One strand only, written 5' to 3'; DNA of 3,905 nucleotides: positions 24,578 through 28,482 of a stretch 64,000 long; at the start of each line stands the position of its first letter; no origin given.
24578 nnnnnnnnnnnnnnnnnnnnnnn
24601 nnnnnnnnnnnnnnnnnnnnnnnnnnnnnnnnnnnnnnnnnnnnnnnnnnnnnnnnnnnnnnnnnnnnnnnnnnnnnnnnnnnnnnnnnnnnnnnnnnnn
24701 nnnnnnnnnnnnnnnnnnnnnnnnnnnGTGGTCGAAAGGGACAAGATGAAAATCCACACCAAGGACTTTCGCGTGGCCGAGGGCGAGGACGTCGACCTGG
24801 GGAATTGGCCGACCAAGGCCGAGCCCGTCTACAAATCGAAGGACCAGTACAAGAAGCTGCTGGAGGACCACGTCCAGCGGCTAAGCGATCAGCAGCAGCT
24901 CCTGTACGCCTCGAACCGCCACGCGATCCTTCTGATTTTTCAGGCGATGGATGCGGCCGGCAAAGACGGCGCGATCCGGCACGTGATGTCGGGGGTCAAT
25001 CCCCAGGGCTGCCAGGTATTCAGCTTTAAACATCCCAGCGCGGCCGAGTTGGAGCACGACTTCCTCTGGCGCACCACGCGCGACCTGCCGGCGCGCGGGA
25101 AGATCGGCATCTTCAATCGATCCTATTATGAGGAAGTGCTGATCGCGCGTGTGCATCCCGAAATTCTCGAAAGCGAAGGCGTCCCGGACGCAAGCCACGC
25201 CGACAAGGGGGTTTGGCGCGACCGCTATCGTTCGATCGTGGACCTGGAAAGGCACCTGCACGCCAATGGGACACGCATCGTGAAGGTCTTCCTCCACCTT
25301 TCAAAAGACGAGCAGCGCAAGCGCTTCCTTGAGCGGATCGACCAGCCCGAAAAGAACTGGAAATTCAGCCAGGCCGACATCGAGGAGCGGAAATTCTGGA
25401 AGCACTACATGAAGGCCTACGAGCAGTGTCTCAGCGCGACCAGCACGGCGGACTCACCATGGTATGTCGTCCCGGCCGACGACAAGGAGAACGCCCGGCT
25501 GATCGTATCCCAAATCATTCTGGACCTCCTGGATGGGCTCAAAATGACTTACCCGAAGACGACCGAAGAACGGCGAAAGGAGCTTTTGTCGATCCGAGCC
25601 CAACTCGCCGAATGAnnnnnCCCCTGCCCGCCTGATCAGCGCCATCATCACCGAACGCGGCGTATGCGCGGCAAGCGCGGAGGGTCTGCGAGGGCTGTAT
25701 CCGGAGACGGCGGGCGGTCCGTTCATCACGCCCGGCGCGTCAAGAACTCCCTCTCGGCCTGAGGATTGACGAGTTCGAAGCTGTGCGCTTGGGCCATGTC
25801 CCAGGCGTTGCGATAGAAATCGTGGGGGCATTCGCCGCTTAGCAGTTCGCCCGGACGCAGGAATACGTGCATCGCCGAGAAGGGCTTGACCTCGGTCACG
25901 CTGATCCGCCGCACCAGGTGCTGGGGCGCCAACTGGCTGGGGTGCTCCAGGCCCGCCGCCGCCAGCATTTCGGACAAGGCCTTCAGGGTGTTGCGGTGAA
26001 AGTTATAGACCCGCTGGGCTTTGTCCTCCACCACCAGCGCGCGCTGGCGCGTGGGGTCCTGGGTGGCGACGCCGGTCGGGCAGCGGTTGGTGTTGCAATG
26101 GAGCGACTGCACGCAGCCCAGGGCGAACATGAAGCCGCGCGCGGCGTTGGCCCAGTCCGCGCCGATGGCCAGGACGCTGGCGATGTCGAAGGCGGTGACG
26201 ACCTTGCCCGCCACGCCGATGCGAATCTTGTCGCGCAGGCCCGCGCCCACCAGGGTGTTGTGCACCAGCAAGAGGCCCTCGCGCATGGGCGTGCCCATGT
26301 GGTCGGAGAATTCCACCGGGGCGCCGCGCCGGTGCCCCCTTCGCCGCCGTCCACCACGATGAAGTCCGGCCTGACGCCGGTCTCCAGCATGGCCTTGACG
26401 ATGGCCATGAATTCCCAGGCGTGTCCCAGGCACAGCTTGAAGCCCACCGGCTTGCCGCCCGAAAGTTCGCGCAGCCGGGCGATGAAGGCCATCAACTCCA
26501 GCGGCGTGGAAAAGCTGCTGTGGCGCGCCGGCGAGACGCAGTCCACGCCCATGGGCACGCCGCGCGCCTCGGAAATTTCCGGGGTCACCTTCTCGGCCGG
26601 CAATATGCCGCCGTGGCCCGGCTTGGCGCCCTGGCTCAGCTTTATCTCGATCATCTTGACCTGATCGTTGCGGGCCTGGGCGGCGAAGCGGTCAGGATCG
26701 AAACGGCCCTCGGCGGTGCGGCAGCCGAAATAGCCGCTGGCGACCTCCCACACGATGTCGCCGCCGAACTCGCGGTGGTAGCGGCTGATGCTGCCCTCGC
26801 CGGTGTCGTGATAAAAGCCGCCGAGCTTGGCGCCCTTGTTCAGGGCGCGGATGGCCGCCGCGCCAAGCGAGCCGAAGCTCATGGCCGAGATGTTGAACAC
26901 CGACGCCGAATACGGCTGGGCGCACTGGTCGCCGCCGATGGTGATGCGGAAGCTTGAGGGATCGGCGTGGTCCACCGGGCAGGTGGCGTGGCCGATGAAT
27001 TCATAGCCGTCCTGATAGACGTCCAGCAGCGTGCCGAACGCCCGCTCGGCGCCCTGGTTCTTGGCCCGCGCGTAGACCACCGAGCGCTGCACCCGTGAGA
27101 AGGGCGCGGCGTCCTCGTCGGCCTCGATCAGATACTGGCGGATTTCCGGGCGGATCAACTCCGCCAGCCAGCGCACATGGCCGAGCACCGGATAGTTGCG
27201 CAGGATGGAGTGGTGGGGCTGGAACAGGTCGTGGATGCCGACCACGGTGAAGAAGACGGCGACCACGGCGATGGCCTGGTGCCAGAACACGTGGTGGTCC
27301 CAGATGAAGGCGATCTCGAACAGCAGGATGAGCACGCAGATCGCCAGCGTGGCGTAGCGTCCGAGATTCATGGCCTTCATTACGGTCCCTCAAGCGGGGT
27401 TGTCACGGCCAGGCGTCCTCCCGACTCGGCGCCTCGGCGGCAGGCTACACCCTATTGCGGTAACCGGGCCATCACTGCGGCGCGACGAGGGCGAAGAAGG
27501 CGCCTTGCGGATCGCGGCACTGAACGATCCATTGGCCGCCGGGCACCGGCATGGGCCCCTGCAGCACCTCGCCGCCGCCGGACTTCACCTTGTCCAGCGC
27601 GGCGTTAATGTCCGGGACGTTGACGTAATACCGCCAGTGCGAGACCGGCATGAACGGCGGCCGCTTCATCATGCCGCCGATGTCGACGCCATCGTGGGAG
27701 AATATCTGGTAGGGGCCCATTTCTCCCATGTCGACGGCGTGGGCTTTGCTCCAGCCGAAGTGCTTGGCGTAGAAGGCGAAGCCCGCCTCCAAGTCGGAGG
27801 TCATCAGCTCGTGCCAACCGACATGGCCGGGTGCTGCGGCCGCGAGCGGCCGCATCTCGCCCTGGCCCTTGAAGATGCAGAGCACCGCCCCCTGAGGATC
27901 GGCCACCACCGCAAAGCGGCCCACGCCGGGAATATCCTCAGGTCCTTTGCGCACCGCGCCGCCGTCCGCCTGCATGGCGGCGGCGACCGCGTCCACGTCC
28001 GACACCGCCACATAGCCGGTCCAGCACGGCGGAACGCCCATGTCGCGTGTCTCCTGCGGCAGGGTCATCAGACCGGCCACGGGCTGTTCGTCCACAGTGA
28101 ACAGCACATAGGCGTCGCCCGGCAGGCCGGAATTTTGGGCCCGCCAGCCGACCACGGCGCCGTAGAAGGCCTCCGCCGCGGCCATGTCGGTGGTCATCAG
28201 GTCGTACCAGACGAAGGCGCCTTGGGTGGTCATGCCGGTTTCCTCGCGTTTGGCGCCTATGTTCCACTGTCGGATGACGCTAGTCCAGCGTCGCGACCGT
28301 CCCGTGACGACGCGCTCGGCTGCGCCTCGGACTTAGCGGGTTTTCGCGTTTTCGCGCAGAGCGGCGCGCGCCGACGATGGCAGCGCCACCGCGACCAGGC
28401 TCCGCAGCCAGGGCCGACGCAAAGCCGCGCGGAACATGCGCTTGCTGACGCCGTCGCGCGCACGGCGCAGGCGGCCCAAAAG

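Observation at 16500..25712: A 9.1-kb six-gene block bounded by 92-bp direct repeats of the mtnA 3' end, with no recombinase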

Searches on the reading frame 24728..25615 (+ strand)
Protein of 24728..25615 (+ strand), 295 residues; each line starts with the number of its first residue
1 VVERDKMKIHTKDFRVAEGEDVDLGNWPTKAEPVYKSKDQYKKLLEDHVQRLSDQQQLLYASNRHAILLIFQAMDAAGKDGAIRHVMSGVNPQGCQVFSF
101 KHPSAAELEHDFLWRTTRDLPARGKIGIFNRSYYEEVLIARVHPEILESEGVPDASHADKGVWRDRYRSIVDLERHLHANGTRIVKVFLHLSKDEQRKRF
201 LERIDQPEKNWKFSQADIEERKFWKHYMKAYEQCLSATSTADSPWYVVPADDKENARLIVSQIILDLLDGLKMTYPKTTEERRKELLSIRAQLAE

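Call 6: search_protein_families(library=pfam, proteins=[window:24728-25615:+])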
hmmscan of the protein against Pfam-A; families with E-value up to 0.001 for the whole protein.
window:24728-25615:+ (295 aa): 1 family
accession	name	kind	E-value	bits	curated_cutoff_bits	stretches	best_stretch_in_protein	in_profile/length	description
PF03976.20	PPK2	-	2.2e-68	230.7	22.3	1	36-270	2-223/229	Polyphosphate kinase 2 (PPK2)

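Call 12: find_encoding_contigs(protein=window:24746-25615:+, flank=10000, max_places=10)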
Protein window:24746-25615:+ (289 aa): no gene with exactly this product is on record in the collection.

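Call 23: find_related_loci(query=window:24746-25612:+, collection=metagenome_contigs, flank=10000)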
Query window:24746-25612:+ (289 aa) in metagenome_contigs; peptide patterns used: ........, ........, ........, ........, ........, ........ (x = any residue, [..] = any of these).
600 stretches matched a pattern (row limit reached: there are more); 596 encode a relative of the query (tblastn E <= 1e-3); the best 80 are kept; 80 distinct loci.
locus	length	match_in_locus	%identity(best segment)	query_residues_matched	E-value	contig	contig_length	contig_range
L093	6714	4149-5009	82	1-287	3e-166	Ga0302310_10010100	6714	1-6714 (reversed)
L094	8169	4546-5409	81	1-288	9e-165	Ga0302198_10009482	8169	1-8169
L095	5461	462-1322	80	1-287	1e-163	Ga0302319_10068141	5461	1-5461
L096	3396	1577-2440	80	1-288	2e-168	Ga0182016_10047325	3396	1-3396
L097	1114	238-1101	80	1-288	1e-178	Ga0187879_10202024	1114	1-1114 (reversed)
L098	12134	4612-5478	79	1-289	2e-161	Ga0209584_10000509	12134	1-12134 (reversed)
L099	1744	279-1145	80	1-289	2e-175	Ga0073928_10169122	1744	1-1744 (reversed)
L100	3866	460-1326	80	1-289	8e-167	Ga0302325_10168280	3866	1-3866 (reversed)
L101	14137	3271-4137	79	1-289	8e-161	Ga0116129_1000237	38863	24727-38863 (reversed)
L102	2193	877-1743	79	1-289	2e-170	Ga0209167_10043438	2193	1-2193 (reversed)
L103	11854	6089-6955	78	1-289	7e-158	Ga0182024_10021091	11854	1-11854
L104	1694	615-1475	79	1-287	2e-171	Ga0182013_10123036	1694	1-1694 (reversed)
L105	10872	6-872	77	1-289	2e-157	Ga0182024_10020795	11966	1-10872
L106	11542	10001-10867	79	1-289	4e-157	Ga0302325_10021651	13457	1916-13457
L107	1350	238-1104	78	1-289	4e-172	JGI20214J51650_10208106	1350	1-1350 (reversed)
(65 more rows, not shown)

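Call 45: find_homologous_proteins(query=window:24746-25612:+, max_evalue=1e-80)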
Query window:24746-25612:+ (289 aa): 7989 proteins with E <= 1e-80 among 8000 candidates; the best 120 are listed.
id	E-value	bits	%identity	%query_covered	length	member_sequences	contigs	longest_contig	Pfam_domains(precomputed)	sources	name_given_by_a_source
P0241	8.1e-178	607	91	100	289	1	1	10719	PF03976.21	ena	-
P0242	8.7e-177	604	90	100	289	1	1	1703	PF03976.21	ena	-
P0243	6.3e-176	601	89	100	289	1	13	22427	PF03976.21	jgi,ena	-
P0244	8.6e-176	601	89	100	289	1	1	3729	PF03976.21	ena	-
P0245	1.6e-175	600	90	100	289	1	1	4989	PF03976.21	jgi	jgi:PPK2 family polyphosphate:nucleotide phosphotransferase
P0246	4.9e-175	598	89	100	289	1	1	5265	PF03976.21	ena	-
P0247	5.4e-175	598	89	100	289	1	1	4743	PF03976.21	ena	-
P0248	5.9e-175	598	89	100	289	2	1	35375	PF03976.21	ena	-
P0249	6.6e-174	595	88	100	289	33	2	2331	PF03976.21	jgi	-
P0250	2.1e-173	593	89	99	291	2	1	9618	PF03976.21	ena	-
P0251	7.0e-173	591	88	100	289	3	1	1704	PF03976.21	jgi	jgi:PPK2 family polyphosphate:nucleotide phosphotransferase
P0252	1.1e-172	591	89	99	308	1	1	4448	PF03976.21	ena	-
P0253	6.7e-172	588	89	100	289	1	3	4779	PF03976.21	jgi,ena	-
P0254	8.0e-172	588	89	100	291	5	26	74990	PF03976.21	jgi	jgi:PPK2 family polyphosphate:nucleotide phosphotransferase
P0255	4.8e-171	585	87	100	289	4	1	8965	PF03976.21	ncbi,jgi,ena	jgi:PPK2 family polyphosphate:nucleotide phosphotransferase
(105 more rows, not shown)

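Call 47: find_encoding_contigs(protein=P0241, flank=10000, max_places=2)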
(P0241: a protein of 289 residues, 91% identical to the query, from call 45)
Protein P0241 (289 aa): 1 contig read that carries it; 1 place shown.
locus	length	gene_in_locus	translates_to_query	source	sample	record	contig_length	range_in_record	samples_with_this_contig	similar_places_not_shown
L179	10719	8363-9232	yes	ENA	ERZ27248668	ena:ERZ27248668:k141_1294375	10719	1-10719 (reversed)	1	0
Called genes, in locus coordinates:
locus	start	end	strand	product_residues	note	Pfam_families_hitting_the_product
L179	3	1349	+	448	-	?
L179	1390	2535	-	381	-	PF13700:DUF4158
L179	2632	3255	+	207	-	PF00239:Resolvase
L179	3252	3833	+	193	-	-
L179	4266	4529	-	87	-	-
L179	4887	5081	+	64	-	PF00871:Acetate_kinase (weak)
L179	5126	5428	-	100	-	-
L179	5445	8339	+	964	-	PF00690:Cation_ATPase_N, PF00122:E1-E2_ATPase, PF00702:Hydrolase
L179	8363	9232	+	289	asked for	PF03976:PPK2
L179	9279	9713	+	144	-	PF11964:SpoIIAA-like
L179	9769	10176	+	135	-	PF08570:DUF1761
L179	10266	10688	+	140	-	PF01710:HTH_Tnp_IS630 (weak), PF13384:HTH_23 (weak), PF13542:HTH_Tnp_ISL3 (weak), PF13518:HTH_28 (weak), PF13565:HTH_32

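Call 48: find_encoding_contigs(protein=P0243, flank=10000, max_places=4)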
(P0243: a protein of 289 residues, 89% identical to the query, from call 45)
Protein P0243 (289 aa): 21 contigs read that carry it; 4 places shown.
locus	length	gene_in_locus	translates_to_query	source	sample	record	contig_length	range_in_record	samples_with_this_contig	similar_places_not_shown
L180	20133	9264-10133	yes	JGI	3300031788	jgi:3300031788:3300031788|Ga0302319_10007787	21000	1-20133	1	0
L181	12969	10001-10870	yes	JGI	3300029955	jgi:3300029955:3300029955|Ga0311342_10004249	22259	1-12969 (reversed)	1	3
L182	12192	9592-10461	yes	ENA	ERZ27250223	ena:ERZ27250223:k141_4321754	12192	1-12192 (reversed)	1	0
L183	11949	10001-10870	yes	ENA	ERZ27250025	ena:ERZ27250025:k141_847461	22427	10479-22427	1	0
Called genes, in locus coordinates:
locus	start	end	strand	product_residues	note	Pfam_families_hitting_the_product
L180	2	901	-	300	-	?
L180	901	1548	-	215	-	PF13237:Fer4_10 (faint), PF13183:Fer4_8 (faint), PF13187:Fer4_9 (faint), PF13247:Fer4_11 (weak), PF12838:Fer4_7 (weak), PF25160:LdpA_Fe-S-bd (weak), PF00037:Fer4, PF12837:Fer4_6 (weak), +1 more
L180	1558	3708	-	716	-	PF04879:Molybdop_Fe4S4, PF00384:Molybdopterin, PF01568:Molydop_binding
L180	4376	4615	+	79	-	PF01455:HupF_HypC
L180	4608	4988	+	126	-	PF01155:HypA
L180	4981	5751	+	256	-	PF02492:cobW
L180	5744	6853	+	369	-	PF01924:HypD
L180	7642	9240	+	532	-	PF00702:Hydrolase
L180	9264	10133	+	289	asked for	PF03976:PPK2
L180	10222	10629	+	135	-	PF08570:DUF1761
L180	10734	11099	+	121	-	PF00230:MIP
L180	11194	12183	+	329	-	PF13384:HTH_23, PF13518:HTH_28, PF13551:HTH_29, PF13565:HTH_32, PF13358:DDE_3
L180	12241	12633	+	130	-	PF00230:MIP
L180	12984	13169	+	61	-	-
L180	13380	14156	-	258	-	PF11796:DUF3323, PF09664:DUF2399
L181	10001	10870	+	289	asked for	PF03976:PPK2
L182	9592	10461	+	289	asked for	PF03976:PPK2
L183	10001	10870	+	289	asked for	PF03976:PPK2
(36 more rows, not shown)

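Call 49: find_encoding_contigs(protein=P0248, flank=10000, max_places=2)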
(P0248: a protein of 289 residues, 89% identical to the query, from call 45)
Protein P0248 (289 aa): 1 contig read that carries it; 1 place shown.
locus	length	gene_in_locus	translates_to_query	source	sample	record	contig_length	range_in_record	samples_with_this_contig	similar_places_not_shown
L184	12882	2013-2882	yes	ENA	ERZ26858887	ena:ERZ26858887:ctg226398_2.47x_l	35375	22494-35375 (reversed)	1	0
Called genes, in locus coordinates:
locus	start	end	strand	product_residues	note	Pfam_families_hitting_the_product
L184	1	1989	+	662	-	?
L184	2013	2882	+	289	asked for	PF03976:PPK2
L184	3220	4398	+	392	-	PF00871:Acetate_kinase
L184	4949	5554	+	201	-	PF02517:Rce1-like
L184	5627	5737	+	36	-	-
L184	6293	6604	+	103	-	-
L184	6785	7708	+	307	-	PF00589:Phage_integrase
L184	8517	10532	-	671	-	-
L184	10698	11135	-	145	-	-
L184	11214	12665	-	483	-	-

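Call 66: search_protein_families(library=ncbifam, proteins=[window:24746-25615:+], max_evalue=0.00001)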
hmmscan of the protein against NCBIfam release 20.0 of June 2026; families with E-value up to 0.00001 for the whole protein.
window:24746-25615:+ (289 aa): 5 families
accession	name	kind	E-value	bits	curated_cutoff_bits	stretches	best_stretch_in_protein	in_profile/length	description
NF042973.1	ADPpolyPPhtase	equivalog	2.2e-158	525.9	450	1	3-287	1-285/285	ADP-polyphosphate phosphotransferase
TIGR03709.1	PPK2_rel_1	subfamily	6.1e-119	396.1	247.2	1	6-279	2-263/264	PPK2 family polyphosphate kinase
TIGR03708.1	poly_P_AMP_trns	equivalog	9.4e-56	189.5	547.65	1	30-262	270-489/493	polyphosphate:AMP phosphotransferase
TIGR03707.1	PPK2_P_aer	equivalog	9.5e-45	153.1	301.8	1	31-263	3-222/230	polyphosphate kinase 2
NF050016.1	PolyPhAMPPhtase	equivalog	7e-44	150.2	800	1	30-262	253-469/472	polyphosphate:AMP phosphotransferase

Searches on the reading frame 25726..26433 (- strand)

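Call 6: search_protein_families(library=pfam, proteins=[window:25726-26433:-])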
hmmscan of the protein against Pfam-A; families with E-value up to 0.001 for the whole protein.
window:25726-26433:- (235 aa): 1 family
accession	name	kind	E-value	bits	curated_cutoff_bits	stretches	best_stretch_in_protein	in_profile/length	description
PF01645.23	Glu_synthase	-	4.5e-31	108.8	20.4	1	38-162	244-368/369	Conserved region in glutamate synthase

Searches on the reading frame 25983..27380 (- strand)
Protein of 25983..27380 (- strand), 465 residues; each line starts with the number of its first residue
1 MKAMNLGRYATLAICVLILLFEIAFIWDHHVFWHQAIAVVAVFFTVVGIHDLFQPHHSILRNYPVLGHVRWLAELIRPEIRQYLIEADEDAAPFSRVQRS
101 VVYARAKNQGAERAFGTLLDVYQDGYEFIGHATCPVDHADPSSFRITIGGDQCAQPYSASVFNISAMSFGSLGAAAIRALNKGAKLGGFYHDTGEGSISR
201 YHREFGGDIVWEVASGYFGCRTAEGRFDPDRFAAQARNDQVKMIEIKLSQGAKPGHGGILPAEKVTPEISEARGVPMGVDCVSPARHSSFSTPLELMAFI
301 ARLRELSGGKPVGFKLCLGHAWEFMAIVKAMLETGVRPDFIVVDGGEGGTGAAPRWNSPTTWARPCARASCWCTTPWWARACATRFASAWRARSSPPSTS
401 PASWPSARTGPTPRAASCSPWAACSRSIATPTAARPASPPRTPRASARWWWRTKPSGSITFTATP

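Call 6: search_protein_families(library=pfam, proteins=[window:25983-27380:-])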
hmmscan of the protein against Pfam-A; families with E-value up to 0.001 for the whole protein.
window:25983-27380:- (465 aa): 1 family
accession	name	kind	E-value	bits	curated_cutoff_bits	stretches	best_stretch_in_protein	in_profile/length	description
PF01645.23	Glu_synthase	-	2.3e-45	155.8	20.4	1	160-355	67-246/369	Conserved region in glutamate synthase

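Call 66: search_protein_families(library=ncbifam, proteins=[window:25983-27380:-], max_evalue=0.00001)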
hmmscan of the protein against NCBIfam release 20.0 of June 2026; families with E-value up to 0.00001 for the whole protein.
window:25983-27380:- (465 aa): 1 family
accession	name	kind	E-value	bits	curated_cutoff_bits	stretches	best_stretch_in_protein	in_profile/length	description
NF008730.0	PRK11750.1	equivalog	1.2e-14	52.7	1047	1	162-354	861-1037/1490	glutamate synthase large subunit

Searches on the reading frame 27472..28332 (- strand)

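Call 36: search_protein_families(library=pfam, proteins=[window:27472-28332:-], max_evalue=0.01)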
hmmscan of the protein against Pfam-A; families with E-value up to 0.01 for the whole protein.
window:27472-28332:- (286 aa): 3 families
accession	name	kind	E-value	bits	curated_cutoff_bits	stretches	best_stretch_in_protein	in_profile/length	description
PF00903.31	Glyoxalase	-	1.1e-20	74.7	20.6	2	174-279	5-118/121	Glyoxalase/Bleomycin resistance protein/Dioxygenase superfamily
PF18029.7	Glyoxalase_6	-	8.3e-12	46.1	23.6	2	47-154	6-106/106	Glyoxalase-like domain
PF22677.2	Ble-like_N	-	7.9e-09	35.6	24.5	1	40-67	2-29/41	Bleomycin resistance protein-like N-terminal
